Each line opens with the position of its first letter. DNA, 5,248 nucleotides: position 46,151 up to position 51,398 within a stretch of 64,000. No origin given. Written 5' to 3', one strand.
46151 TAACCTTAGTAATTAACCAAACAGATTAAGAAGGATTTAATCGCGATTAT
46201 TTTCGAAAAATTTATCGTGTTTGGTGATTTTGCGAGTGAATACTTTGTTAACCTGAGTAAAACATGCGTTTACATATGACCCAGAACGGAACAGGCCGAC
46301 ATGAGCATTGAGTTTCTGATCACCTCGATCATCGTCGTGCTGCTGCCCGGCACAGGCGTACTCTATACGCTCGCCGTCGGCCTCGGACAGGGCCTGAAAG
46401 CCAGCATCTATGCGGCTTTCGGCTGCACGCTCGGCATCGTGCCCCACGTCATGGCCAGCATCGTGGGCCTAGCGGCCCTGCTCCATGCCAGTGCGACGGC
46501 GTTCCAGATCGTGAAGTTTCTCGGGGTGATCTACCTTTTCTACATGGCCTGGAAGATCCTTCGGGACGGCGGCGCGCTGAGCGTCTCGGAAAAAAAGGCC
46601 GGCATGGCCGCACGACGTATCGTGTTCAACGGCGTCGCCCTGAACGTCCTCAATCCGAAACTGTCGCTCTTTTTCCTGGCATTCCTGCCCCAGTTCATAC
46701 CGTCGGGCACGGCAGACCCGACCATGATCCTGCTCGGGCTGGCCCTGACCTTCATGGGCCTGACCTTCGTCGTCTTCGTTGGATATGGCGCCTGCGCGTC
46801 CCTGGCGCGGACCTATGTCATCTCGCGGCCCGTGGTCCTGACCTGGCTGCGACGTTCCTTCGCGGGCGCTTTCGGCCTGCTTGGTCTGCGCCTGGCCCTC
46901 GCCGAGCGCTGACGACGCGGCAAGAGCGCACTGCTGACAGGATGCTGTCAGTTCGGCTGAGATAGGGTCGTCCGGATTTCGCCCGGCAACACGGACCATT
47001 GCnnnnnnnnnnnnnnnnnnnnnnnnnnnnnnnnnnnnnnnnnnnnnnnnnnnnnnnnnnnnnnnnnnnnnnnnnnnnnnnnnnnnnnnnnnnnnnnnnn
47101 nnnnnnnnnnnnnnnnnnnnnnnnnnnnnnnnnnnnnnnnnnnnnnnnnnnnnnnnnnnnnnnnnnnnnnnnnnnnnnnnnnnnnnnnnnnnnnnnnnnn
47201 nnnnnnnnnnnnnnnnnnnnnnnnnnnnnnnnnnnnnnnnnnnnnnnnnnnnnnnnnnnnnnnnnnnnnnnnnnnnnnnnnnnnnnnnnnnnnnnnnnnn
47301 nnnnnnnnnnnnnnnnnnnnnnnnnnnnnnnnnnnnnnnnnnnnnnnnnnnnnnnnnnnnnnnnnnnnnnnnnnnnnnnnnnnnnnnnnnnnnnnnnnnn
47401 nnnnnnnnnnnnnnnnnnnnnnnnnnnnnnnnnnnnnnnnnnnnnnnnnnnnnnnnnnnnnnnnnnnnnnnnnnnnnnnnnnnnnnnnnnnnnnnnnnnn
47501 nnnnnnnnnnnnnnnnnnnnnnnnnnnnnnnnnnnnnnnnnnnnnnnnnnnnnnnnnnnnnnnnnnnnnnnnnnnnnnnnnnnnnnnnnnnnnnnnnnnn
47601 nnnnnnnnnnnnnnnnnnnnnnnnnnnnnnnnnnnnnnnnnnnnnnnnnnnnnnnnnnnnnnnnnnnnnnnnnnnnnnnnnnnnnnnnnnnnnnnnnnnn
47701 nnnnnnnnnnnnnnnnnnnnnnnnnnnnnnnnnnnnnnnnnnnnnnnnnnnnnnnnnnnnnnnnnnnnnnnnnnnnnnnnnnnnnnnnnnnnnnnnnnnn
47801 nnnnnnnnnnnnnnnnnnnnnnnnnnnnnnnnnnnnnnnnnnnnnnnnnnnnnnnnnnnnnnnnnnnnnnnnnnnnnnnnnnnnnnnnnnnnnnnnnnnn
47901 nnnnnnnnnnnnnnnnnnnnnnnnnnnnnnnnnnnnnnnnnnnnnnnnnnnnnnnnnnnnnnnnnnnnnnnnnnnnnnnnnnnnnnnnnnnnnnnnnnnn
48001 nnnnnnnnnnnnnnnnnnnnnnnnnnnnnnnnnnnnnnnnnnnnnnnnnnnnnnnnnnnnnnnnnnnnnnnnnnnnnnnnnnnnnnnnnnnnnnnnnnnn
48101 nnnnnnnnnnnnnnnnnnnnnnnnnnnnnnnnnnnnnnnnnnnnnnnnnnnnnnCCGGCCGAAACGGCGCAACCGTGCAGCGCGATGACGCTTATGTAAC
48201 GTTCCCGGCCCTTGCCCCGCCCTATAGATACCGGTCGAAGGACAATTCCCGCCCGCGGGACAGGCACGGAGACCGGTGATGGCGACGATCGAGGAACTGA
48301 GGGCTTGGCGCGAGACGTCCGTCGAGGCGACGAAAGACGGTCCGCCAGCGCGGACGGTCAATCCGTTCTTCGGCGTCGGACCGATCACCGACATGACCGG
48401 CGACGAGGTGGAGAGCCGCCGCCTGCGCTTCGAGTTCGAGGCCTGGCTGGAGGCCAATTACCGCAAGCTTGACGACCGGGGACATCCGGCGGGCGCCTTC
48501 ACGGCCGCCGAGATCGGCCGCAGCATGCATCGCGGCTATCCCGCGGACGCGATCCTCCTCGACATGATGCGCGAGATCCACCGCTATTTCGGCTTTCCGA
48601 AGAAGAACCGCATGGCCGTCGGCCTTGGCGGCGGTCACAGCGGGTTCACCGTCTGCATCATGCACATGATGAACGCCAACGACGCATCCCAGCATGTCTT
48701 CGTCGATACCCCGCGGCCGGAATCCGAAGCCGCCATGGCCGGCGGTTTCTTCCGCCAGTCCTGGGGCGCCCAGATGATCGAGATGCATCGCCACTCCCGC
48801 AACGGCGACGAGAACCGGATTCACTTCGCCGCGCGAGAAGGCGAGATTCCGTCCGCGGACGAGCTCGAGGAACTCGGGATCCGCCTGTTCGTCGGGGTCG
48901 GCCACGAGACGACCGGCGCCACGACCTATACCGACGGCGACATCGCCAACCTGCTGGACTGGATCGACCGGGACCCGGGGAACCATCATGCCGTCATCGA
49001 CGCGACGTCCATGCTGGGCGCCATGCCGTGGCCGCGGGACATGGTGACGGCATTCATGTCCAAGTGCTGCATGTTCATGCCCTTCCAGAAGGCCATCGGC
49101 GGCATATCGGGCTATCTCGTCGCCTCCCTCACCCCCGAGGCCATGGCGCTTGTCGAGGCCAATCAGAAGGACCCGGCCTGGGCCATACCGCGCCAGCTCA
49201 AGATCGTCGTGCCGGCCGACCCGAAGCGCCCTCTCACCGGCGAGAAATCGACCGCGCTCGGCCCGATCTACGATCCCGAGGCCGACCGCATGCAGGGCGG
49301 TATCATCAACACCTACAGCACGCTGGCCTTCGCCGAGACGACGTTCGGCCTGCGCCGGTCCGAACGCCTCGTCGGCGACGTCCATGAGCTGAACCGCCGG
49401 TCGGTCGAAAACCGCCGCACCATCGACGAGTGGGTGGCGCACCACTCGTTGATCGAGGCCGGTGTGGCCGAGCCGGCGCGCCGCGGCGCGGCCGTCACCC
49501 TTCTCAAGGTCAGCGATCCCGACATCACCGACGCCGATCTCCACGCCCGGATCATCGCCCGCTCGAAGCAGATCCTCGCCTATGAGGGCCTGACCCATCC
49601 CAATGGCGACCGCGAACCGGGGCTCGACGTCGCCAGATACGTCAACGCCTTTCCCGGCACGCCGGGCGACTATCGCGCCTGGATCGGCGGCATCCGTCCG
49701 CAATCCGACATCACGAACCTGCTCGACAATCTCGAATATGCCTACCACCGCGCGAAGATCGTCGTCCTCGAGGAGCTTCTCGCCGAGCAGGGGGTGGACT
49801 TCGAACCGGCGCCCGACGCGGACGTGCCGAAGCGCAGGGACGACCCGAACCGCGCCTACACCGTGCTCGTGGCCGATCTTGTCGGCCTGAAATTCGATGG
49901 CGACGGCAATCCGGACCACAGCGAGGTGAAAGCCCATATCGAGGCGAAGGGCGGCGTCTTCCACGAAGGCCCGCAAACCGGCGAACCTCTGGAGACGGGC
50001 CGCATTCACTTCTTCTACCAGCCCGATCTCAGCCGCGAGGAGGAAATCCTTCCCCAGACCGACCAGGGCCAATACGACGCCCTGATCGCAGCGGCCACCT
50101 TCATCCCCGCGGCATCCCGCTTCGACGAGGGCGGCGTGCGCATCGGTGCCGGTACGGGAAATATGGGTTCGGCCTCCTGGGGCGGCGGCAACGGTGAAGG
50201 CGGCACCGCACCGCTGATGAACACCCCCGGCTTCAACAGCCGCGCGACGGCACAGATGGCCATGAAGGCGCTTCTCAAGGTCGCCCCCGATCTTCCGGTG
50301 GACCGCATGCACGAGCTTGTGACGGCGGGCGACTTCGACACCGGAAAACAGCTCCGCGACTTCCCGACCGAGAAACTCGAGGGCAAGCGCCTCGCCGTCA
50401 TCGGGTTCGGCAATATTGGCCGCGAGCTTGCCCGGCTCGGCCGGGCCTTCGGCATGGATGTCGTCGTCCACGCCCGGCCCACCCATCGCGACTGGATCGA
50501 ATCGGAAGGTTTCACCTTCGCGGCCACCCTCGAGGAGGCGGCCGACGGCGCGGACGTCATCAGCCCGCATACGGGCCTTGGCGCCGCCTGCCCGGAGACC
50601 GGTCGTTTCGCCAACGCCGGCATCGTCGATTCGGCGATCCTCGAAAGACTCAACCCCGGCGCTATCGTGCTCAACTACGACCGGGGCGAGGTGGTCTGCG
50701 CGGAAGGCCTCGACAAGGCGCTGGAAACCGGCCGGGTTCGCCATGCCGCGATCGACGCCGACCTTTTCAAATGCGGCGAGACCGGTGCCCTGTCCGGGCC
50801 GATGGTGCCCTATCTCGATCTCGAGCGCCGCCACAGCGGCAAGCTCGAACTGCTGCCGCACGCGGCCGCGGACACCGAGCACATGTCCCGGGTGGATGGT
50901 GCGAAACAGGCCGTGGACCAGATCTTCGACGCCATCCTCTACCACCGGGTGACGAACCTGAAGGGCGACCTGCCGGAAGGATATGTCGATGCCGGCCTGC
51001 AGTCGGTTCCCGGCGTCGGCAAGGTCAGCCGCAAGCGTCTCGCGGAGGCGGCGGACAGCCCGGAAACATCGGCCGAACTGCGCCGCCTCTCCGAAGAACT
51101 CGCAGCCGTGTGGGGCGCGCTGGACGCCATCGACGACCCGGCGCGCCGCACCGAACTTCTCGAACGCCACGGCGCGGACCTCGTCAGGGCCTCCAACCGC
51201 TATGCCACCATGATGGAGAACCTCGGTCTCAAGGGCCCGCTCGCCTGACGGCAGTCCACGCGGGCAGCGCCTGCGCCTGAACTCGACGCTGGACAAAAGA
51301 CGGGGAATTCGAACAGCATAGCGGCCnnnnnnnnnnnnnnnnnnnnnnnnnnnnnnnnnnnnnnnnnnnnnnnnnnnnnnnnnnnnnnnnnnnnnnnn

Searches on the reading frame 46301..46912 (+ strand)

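Call 55: search_protein_families(library=ncbifam, proteins=[window:46301-46912:+], max_evalue=1e-10)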
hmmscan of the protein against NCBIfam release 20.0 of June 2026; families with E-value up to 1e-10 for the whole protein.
window:46301-46912:+ (203 aa): 3 families
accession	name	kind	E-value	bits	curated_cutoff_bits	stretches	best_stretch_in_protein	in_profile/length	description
NF007812.0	PRK10520.1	equivalog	2.3e-28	99.2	209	1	4-202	8-204/206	homoserine/homoserine lactone efflux protein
TIGR00949.1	2A76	subfamily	9.8e-25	87.3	183.95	1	16-198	2-185/185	homoserine/threonine efflux transporter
NF008201.0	PRK10958.1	equivalog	1.8e-23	83.2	165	1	5-167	13-181/212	leucine efflux protein LeuE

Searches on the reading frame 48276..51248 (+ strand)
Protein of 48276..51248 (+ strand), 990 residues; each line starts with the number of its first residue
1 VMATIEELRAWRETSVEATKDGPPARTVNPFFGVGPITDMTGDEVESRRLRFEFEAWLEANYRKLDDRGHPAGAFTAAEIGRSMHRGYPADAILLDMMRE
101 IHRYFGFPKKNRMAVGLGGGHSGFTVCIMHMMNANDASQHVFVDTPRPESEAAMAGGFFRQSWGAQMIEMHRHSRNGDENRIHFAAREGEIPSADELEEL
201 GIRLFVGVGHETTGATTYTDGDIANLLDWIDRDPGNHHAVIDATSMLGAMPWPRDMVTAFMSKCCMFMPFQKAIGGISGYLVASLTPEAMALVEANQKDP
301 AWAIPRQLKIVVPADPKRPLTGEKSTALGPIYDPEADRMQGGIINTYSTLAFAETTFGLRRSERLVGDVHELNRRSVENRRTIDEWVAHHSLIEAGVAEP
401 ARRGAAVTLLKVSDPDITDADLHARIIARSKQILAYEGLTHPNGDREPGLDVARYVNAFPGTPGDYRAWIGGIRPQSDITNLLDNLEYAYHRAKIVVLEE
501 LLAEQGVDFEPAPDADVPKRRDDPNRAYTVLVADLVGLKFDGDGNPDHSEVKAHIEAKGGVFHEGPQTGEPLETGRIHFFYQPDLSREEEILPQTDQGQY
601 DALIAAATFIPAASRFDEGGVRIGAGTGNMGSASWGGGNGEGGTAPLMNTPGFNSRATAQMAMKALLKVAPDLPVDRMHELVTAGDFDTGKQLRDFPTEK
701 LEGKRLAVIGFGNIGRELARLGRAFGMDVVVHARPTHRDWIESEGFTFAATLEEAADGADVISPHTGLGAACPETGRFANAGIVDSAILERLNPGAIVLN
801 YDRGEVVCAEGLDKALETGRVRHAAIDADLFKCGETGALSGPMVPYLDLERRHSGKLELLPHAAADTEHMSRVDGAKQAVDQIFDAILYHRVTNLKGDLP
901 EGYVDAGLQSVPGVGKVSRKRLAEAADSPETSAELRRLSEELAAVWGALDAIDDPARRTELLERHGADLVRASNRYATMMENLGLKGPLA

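Call 55: search_protein_families(library=ncbifam, proteins=[window:48276-51248:+], max_evalue=1e-10)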
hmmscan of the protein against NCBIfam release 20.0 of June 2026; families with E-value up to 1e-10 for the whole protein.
window:48276-51248:+ (990 aa): 11 families
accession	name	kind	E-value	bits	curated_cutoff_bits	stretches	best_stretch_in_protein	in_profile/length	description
TIGR01327.1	PGDH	equivalog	2e-19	69.8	454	1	648-832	89-257/525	phosphoglycerate dehydrogenase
NF005069.0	PRK06487.1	equivalog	3.1e-18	65.9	448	1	647-828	95-262/320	2-hydroxyacid dehydrogenase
NF002841.0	PRK03080.1-2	equivalog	5.1e-17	61.9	477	1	226-494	155-384/389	phosphoserine transaminase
NF009714.1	PRK13243.1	equivalog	8.3e-16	58.2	455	1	648-827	94-265/332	glyoxylate reductase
NF008759.0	PRK11790.1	equivalog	1.9e-15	56.5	404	1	646-827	101-265/410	phosphoglycerate dehydrogenase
NF001309.0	PRK00257.1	equivalog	5.7e-15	55.2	434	1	697-827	110-232/379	4-phosphoerythronate dehydrogenase PdxB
TIGR01365.1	serC_2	equivalog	7.8e-13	48.3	448.2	1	228-491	148-372/374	phosphoserine transaminase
NF005387.0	PRK06932.1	equivalog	8.6e-13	47.9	492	1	694-828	138-259/314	2-hydroxyacid dehydrogenase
NF006263.0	PRK08410.1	equivalog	1.3e-12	47.8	389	1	697-827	139-256/311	D-2-hydroxyacid dehydrogenase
NF041369.1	Dhydh_Halo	equivalog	1.3e-11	44.3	400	1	646-828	80-248/305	D-2-hydroxyacid dehydrogenase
NF006374.0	PRK08605.1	subfamily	6.3e-11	41.9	356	1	649-830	97-264/332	D-lactate dehydrogenase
